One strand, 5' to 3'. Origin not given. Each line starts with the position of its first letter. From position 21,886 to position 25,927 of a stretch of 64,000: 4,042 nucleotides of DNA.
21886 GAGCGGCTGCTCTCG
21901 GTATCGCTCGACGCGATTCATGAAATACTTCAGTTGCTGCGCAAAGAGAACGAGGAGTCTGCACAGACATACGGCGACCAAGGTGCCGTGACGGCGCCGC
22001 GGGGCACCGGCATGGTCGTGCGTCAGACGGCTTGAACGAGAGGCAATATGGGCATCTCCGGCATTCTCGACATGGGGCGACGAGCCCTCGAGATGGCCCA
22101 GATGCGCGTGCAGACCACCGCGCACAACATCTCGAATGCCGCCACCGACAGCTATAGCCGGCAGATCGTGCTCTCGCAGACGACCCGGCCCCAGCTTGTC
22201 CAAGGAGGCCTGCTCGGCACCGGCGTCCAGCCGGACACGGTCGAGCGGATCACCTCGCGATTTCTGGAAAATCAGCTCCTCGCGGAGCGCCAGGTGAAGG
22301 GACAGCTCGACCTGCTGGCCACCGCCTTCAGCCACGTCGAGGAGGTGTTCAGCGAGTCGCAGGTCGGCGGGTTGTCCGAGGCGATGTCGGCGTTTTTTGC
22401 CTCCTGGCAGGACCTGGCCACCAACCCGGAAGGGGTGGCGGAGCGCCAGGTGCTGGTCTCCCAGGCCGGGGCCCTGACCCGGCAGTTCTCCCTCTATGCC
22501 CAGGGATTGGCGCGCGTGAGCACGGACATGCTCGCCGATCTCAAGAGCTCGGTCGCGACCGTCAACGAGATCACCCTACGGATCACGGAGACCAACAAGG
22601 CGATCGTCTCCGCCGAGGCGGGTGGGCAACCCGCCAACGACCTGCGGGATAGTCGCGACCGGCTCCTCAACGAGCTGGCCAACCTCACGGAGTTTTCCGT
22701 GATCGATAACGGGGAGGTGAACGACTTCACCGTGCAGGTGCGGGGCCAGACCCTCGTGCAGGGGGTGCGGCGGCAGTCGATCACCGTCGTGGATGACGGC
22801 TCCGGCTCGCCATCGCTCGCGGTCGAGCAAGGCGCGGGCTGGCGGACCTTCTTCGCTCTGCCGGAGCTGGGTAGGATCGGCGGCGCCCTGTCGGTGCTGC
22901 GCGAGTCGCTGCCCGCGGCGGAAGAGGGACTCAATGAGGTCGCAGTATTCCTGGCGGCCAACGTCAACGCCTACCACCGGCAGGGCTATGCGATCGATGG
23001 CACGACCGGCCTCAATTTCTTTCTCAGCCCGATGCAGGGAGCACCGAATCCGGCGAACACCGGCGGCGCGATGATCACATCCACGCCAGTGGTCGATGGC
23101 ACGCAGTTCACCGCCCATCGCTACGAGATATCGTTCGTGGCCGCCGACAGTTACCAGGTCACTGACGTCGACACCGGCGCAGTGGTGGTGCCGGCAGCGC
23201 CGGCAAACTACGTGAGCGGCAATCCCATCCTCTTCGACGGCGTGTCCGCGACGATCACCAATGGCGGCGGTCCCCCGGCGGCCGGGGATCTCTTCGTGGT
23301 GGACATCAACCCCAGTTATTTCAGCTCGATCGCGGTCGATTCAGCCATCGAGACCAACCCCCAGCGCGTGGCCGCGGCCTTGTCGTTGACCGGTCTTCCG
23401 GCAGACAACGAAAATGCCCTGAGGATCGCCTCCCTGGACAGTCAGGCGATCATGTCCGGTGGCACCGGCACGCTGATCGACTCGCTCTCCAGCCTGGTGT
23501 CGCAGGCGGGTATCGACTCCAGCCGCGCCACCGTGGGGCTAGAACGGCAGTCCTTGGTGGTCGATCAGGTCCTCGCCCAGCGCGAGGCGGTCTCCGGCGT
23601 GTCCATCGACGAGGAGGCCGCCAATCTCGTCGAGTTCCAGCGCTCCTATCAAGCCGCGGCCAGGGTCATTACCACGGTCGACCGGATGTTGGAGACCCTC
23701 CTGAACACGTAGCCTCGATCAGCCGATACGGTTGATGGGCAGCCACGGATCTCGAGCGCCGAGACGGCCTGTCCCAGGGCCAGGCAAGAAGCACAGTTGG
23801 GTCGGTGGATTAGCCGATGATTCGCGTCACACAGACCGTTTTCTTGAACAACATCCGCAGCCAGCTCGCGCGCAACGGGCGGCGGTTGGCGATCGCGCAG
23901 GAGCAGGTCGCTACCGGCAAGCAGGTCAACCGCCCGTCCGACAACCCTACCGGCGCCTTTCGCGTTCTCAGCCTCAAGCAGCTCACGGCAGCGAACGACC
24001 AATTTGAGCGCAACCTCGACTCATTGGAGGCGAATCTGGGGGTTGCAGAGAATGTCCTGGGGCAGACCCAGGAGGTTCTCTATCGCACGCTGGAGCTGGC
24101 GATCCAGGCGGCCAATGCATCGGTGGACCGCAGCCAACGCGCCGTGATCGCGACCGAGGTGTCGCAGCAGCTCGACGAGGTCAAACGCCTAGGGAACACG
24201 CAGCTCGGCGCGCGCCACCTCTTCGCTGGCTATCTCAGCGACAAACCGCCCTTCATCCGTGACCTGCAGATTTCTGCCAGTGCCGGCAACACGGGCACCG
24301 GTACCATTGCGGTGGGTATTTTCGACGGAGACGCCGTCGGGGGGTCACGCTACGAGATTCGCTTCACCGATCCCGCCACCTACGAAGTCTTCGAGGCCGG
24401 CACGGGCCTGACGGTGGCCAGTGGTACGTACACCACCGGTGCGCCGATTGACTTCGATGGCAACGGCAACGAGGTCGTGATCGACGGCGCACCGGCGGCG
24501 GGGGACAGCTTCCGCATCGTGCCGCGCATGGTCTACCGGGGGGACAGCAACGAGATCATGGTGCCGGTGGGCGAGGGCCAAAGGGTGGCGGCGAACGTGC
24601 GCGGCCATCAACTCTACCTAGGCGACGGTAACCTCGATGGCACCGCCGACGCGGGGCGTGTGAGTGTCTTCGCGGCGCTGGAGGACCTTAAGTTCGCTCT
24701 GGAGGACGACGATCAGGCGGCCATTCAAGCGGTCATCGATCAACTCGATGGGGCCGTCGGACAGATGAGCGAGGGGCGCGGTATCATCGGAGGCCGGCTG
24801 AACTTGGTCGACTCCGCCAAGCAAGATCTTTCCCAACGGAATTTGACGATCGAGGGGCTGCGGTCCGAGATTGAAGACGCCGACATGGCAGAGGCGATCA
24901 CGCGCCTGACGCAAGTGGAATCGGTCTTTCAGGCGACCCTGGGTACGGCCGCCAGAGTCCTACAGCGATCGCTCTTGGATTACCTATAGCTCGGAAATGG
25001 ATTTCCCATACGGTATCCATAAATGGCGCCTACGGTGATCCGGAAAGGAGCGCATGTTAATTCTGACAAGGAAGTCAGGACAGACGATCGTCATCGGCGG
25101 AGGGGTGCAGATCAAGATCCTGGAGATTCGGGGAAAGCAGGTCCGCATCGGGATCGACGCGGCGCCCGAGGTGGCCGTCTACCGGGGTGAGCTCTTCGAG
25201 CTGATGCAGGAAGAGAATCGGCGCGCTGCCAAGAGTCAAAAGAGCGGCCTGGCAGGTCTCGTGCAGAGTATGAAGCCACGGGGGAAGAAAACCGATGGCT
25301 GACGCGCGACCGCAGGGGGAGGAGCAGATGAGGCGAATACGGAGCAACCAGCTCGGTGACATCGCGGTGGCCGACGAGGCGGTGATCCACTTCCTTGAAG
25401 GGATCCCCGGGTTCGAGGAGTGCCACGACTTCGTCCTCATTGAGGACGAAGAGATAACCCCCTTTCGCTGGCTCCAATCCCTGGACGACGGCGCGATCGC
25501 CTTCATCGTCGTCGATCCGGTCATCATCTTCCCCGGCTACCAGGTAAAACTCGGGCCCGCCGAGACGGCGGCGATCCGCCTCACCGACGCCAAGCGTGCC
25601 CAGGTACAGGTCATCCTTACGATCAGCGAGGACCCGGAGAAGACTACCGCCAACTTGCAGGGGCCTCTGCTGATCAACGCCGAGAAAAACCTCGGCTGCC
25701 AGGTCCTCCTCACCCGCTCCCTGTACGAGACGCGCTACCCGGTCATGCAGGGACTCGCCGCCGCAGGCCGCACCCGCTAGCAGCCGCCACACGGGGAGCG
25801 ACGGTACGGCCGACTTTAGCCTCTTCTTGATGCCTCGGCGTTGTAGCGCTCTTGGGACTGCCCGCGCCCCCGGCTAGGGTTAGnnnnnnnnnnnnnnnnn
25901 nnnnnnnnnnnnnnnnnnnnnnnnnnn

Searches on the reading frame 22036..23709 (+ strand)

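Call 64: search_protein_families(library=pfam, proteins=[window:22036-23709:+], max_evalue=0.0001)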
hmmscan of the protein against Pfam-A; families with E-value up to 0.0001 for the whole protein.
window:22036-23709:+ (558 aa): 3 families
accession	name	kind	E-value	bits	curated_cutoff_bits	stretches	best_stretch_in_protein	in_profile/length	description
PF22638.1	FlgK_D1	-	4.4e-54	184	28.6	1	99-329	2-233/233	Flagellar hook-associated protein FlgK helical domain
PF06429.18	Flg_bbr_C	-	2.1e-12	46.8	23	1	519-557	7-45/46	Flagellar basal body rod FlgEFG protein C-terminal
PF21158.3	flgK_1st_1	-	3.8e-06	27.3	24.2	1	338-422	3-79/81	Flagellar hook-associated protein 1, D2-like domain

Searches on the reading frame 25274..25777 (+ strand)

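Call 64: search_protein_families(library=pfam, proteins=[window:25274-25777:+], max_evalue=0.0001)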
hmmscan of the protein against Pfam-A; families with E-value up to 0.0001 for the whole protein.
window:25274-25777:+ (168 aa): 1 family
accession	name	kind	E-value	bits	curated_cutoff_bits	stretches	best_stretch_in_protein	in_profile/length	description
PF02623.20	FliW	-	1.1e-37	128.9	25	1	38-157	1-122/122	FliW protein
